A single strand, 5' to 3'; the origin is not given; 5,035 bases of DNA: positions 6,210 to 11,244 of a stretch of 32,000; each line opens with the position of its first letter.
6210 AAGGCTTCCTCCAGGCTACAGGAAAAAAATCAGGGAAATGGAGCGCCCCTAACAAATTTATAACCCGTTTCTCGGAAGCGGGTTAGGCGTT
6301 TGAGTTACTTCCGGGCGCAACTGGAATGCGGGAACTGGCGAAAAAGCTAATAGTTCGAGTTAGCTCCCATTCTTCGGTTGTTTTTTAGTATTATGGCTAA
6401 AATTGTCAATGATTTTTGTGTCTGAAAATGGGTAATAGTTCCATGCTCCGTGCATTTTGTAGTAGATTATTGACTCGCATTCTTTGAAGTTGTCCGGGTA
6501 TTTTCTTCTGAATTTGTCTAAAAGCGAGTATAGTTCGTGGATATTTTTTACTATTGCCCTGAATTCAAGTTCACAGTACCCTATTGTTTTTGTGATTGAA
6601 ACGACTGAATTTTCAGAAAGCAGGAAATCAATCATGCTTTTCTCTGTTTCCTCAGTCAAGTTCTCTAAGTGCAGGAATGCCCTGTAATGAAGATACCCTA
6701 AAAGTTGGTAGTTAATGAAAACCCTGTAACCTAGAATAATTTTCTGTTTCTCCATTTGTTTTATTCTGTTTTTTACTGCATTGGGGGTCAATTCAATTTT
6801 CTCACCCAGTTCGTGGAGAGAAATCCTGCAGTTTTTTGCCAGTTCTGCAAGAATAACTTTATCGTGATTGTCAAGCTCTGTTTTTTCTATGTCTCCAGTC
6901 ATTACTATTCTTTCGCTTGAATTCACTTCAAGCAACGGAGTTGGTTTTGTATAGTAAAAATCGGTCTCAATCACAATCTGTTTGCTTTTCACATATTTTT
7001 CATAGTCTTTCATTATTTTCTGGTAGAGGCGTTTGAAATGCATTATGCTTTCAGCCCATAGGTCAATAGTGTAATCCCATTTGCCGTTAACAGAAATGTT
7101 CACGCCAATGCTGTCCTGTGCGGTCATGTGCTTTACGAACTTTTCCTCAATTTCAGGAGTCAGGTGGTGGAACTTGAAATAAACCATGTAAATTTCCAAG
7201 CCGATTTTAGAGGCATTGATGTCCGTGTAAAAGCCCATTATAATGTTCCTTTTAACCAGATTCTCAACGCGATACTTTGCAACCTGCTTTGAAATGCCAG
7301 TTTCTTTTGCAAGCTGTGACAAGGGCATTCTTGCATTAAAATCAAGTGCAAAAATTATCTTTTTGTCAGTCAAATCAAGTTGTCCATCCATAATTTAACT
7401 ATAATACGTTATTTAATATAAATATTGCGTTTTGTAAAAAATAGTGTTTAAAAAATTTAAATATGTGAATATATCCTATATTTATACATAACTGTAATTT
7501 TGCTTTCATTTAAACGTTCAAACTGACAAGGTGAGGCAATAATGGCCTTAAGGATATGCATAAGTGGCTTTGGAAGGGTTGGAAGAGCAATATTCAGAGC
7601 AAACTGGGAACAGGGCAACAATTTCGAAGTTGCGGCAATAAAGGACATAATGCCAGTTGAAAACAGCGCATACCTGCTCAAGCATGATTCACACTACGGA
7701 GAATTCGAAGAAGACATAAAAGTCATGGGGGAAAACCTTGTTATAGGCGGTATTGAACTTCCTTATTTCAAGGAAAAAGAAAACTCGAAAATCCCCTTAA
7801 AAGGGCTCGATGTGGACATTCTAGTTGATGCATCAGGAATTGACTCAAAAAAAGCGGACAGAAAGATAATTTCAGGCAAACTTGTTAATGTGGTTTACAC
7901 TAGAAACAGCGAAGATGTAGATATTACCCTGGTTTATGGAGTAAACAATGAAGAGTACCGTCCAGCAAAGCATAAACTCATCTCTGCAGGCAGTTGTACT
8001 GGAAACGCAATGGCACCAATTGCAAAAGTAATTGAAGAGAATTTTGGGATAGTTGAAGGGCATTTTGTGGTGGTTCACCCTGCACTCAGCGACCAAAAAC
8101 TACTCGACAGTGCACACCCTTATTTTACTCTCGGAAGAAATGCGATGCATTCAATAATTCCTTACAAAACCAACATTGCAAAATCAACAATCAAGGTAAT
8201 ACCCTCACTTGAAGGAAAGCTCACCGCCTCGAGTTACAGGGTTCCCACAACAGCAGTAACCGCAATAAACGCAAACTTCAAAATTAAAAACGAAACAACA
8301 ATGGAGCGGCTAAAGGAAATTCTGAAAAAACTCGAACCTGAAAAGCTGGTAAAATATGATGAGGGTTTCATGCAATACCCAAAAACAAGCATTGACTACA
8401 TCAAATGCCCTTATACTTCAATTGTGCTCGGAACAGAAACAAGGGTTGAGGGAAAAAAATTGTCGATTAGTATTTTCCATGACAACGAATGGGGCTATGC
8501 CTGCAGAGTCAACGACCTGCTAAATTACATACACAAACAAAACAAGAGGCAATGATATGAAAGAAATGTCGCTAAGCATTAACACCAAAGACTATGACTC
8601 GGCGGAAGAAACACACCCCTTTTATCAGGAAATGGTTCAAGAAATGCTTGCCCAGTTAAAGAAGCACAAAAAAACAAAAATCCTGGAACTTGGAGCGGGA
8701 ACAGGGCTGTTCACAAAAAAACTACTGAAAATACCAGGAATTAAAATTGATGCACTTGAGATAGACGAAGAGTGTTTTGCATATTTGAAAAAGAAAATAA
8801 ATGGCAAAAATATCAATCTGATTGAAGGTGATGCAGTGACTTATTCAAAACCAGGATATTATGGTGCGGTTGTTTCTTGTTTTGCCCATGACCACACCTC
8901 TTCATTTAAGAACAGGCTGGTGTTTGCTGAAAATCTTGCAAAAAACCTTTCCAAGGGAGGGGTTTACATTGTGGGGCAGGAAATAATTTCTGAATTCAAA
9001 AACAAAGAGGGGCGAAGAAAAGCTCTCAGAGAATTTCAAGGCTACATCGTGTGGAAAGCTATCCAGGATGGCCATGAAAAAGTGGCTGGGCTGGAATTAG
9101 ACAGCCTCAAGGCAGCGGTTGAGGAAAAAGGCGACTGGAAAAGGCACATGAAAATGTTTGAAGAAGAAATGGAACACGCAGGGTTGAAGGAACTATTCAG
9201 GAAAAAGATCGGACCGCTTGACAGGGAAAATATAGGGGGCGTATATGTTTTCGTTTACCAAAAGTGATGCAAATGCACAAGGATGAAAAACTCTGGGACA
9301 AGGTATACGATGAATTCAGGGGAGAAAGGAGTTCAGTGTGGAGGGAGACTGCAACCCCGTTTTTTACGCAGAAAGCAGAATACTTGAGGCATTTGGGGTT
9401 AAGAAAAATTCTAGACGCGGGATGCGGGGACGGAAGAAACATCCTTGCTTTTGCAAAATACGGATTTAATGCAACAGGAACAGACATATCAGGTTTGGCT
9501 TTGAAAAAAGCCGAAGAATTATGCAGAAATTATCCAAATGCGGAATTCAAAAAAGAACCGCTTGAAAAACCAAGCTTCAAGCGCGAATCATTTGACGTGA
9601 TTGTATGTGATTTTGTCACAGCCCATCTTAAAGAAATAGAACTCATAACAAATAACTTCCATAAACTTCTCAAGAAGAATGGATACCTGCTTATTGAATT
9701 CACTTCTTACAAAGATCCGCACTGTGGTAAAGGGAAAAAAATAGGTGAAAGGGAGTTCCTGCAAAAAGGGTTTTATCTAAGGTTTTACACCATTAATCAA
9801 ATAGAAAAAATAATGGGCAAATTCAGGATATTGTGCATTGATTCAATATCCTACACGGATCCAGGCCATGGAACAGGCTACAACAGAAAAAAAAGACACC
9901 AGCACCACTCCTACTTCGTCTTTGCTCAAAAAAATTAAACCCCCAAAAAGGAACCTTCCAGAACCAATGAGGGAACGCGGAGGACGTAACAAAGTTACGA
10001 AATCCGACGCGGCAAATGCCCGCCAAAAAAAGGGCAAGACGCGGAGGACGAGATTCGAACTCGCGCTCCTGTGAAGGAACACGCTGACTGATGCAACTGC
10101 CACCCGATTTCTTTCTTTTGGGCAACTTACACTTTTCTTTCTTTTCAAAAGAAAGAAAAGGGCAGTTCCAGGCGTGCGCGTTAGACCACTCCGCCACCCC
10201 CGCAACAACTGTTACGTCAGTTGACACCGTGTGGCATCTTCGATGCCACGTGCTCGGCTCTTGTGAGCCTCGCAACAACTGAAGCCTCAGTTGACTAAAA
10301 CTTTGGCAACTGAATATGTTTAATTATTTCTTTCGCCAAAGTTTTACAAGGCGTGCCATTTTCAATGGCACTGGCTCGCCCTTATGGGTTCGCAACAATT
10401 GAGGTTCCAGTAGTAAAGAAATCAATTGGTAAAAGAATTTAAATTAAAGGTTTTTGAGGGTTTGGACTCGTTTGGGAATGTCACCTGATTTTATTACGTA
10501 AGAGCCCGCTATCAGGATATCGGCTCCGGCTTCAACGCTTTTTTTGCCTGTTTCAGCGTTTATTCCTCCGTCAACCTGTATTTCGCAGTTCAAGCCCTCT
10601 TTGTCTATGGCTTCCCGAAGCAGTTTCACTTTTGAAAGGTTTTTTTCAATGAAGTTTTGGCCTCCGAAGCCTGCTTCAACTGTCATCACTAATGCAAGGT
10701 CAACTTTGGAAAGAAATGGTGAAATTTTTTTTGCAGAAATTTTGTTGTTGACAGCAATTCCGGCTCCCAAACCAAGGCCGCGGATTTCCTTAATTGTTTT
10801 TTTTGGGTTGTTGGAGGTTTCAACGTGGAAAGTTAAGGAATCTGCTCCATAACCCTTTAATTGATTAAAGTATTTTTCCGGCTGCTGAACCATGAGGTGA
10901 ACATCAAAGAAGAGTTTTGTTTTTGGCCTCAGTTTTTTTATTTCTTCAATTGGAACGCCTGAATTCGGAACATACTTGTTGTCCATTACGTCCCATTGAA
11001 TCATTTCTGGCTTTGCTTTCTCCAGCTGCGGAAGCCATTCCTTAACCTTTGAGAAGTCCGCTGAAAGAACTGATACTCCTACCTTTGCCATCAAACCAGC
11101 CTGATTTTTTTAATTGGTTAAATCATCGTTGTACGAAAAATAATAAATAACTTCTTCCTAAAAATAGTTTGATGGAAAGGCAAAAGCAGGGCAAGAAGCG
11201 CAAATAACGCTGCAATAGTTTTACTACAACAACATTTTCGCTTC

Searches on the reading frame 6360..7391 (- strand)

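Call 5: search_protein_families(library=pfam, proteins=[window:6360-7391:-], max_evalue=0.001)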
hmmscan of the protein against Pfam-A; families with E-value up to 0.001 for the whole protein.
window:6360-7391:- (343 aa): 8 families
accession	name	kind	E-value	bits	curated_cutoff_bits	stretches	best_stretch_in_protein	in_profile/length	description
PF13412.12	HTH_24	-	1.6e-21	76.1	21.9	2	173-219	1-47/48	Winged helix-turn-helix DNA-binding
PF13404.12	HTH_AsnC-type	-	8.2e-21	74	27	2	173-214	1-42/42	AsnC-type helix-turn-helix domain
PF12840.13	HTH_20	-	2.9e-06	27.6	27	0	21-51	18-48/51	Helix-turn-helix domain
PF12802.13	MarR_2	-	7.3e-06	26.5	27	0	8-51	6-50/61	MarR family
PF01047.28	MarR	-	6.9e-05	23.1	24.6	0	179-217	7-45/59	MarR family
PF22451.2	NirdL-like_HTH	-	0.00039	20.4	27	0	194-219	21-46/47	Siroheme decarboxylase NirDL-like HTH domain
PF04967.18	HTH_10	-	0.0004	20.6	23.1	0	17-45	19-47/53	HTH DNA binding domain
PF08279.18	HTH_11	-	0.00063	20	25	0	180-216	5-42/55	HTH domain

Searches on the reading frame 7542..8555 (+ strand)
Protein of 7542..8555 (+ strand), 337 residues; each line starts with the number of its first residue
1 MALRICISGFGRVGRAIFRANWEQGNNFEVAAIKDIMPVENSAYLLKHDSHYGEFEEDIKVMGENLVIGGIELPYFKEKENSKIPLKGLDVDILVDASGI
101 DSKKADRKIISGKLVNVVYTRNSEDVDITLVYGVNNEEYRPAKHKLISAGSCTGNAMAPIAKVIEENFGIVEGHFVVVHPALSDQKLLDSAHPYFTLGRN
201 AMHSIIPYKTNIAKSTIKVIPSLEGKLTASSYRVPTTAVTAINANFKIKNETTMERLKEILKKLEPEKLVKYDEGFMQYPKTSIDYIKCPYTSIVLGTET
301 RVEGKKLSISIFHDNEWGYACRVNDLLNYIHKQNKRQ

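Call 5: search_protein_families(library=pfam, proteins=[window:7542-8555:+], max_evalue=0.001)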
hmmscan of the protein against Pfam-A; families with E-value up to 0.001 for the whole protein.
window:7542-8555:+ (337 aa): 2 families
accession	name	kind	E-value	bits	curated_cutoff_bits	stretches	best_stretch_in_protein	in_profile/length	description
PF02800.25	Gp_dh_C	-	6.6e-30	104.2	24.4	1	157-305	1-149/158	Glyceraldehyde 3-phosphate dehydrogenase, C-terminal domain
PF00044.30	Gp_dh_N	-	1.1e-24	87.1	31.7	1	4-100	2-97/101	Glyceraldehyde 3-phosphate dehydrogenase, NAD binding domain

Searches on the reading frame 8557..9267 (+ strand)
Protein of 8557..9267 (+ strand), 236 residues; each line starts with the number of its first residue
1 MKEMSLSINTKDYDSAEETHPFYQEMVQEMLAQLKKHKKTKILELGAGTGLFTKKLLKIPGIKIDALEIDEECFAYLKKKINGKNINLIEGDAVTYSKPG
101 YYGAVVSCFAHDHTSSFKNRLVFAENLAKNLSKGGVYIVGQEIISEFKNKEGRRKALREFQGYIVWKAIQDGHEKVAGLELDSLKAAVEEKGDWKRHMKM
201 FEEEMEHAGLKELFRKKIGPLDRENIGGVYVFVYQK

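Call 5: search_protein_families(library=pfam, proteins=[window:8557-9267:+], max_evalue=0.001)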
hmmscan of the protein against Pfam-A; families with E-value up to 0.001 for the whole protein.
window:8557-9267:+ (236 aa): 5 families
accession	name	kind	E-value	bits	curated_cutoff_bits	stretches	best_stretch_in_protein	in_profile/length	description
PF00398.26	RrnaAD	-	2.6e-11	43.6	24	1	25-133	17-113/263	Ribosomal RNA adenine dimethylase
PF13649.12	Methyltransf_25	-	3.7e-09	37.6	27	1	42-135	1-97/97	Methyltransferase domain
PF08241.18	Methyltransf_11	-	1e-06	29.7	21.2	1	43-138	1-94/95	Methyltransferase domain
PF08242.18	Methyltransf_12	-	6.4e-06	27.3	30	1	43-136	1-97/98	Methyltransferase domain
PF05175.20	MTS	-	0.00019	21.6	23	1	30-135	23-134/170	Methyltransferase small domain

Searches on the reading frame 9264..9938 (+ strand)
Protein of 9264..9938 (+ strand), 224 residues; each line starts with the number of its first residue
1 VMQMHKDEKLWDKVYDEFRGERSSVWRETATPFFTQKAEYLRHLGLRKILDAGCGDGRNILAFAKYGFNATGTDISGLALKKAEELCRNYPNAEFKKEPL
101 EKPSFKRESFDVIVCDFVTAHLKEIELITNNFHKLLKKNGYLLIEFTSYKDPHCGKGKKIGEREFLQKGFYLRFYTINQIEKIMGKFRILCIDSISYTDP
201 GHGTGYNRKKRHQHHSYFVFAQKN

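Call 6: search_protein_families(library=pfam, proteins=[window:9264-9938:+], max_evalue=0.001)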
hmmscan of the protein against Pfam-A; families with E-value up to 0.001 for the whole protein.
window:9264-9938:+ (224 aa): 9 families
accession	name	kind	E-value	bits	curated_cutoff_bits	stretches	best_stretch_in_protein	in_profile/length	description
PF08241.18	Methyltransf_11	-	2.5e-18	66.9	21.2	1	50-144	1-95/95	Methyltransferase domain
PF13847.12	Methyltransf_31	-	3.2e-17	63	27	1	48-146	6-111/145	Methyltransferase domain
PF13649.12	Methyltransf_25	-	1.3e-16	61.5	27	1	49-140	1-97/97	Methyltransferase domain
PF08242.18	Methyltransf_12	-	4.6e-16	59.8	30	1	50-142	1-98/98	Methyltransferase domain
PF13489.12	Methyltransf_23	-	1.2e-14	54.8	27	1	47-151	24-123/164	Methyltransferase domain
PF03848.20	TehB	-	9.9e-07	28.8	20.4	1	39-151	24-140/193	Tellurite resistance protein TehB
PF06325.19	PrmA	-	1.4e-05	25.2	22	1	47-143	163-257/296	Ribosomal protein L11 methyltransferase (PrmA)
PF05724.17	TPMT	-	2.9e-05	24.3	26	1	27-125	19-114/218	Thiopurine S-methyltransferase (TPMT)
PF01739.24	CheR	-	0.00034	20.6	27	0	95-144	122-173/195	CheR methyltransferase, SAM binding domain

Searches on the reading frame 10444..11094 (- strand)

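Call 6: search_protein_families(library=pfam, proteins=[window:10444-11094:-], max_evalue=0.001)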
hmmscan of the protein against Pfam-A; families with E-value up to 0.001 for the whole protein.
window:10444-11094:- (216 aa): 1 family
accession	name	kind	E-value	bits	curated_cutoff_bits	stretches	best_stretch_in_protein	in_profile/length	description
PF00834.25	Ribul_P_3_epim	-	1e-59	201.7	21.1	1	4-201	1-198/198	Ribulose-phosphate 3 epimerase family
